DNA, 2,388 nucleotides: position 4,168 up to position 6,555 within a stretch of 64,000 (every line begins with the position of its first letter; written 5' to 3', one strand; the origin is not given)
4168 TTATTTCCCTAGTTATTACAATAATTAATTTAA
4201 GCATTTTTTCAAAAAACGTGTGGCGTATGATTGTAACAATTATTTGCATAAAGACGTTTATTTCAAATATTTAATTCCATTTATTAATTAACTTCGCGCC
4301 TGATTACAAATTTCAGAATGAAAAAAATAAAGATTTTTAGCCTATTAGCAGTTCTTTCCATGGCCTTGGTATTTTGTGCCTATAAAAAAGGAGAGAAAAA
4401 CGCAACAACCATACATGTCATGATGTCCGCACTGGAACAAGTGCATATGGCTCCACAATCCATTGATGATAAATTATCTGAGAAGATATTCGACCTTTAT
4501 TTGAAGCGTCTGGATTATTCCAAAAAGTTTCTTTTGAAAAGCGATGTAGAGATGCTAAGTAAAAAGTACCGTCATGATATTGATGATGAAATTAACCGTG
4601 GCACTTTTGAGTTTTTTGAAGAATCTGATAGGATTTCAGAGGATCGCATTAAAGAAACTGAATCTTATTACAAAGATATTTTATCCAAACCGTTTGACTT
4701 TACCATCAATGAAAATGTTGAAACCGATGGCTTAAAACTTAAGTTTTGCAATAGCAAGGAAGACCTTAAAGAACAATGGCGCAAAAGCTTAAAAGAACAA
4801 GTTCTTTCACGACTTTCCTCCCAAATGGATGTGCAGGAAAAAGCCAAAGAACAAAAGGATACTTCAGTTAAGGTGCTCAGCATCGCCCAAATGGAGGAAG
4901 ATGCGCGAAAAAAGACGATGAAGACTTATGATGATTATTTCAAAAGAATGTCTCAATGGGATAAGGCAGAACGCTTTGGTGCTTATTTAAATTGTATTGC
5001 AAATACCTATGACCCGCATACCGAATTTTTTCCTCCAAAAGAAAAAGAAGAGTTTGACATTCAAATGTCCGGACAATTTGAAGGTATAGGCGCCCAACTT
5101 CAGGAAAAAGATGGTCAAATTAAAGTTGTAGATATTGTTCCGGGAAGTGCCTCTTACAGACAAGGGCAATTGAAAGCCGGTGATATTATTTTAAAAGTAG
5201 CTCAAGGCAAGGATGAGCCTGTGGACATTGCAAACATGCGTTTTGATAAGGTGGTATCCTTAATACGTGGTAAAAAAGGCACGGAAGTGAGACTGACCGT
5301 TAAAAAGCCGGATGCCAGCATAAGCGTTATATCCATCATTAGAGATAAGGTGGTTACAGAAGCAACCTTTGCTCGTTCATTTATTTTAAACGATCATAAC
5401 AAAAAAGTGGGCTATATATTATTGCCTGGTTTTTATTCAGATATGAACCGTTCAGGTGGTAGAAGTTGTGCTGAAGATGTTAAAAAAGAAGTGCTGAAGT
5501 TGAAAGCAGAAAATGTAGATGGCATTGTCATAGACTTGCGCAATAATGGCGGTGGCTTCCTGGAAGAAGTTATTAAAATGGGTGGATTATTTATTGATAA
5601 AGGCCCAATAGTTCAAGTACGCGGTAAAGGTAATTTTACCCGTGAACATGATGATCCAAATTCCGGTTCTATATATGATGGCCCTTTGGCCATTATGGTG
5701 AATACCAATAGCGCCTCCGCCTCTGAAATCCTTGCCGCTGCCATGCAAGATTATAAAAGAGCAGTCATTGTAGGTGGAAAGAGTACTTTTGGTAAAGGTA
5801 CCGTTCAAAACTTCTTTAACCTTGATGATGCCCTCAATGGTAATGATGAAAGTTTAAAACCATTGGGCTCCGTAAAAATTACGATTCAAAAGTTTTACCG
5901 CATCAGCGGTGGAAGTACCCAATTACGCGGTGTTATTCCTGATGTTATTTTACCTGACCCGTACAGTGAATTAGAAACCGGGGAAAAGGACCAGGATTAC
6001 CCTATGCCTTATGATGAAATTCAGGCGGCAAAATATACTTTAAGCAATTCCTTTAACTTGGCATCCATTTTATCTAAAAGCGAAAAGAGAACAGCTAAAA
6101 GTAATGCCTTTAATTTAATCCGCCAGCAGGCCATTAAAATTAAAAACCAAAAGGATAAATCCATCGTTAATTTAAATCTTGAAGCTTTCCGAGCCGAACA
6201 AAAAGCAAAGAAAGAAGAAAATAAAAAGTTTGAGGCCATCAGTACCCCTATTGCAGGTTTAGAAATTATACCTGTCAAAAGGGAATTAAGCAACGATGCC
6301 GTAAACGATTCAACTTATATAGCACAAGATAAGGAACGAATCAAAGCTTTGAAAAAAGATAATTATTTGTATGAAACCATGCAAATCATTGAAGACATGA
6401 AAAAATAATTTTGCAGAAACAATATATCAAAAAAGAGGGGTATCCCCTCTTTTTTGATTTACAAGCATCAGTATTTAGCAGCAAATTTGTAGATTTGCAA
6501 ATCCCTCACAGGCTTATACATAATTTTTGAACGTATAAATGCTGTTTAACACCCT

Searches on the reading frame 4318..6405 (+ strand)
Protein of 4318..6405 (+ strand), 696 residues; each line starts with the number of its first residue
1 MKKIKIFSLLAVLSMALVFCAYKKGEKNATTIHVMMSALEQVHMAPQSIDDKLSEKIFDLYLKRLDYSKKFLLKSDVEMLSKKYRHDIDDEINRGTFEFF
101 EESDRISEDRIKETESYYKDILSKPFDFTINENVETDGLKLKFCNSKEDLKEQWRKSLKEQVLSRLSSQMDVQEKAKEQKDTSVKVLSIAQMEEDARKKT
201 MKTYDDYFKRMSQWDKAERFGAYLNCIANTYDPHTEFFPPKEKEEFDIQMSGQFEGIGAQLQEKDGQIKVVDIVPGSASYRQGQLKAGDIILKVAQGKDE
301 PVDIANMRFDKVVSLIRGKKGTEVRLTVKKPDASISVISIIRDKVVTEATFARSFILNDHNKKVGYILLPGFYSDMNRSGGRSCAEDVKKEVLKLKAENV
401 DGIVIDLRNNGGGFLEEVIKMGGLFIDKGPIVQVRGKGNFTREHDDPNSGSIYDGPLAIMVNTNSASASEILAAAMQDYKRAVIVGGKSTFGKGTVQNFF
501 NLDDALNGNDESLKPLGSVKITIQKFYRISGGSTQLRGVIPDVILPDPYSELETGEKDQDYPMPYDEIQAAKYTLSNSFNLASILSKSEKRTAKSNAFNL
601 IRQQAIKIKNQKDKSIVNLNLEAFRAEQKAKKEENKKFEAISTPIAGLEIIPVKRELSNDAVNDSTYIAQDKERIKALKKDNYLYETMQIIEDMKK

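Call 51: search_protein_families(library=ncbifam, proteins=[window:4318-6405:+], max_evalue=1e-10)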
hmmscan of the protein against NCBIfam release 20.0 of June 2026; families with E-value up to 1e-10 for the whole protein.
window:4318-6405:+ (696 aa): 10 families
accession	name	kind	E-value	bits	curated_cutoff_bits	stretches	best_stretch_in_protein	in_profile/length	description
NF008388.1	PRK11186.1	exception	3e-141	472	825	1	23-694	36-661/663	carboxy terminal-processing peptidase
NF051464.1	tail_spec_CT441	exception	6.1e-103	345.7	700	1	11-694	3-640/645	tail-specific protease Tsp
TIGR00225.1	prc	subfamily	1e-89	300.9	218.6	1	206-564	3-333/335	C-terminal processing peptidase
TIGR03900.1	prc_long_Delta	hypoth_equivalog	2.2e-58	198.1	660.95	1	214-633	99-482/973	MXAN_5808 family serine peptidase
NF045589.1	Cterm_S41_CtpB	exception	1.6e-55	188.5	633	1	219-545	81-380/416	carboxyl-terminal processing protease CtpB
NF045590.1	Cterm_S41_CtpC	exception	2.1e-52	178.3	665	1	168-546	29-379/418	carboxyl-terminal processing protease CtpC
NF052377.1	lmo1851_S41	exception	2.4e-50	171.6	725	1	195-561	45-384/468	lmo1851 family serine protease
NF045588.1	Cterm_S41_CtpA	exception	1e-48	166.3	625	1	215-505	71-347/401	carboxyl-terminal processing protease CtpA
NF045591.1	Cterm_S41_CtpZ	exception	8.8e-45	153.1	525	1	222-558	78-387/403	carboxyl-terminal processing protease CtpZ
NF058627.1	S41_Gfo1087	equivalog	7.7e-11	41.6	455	0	314-422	172-274/489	GFO_1087 family putative carboxy terminal peptidase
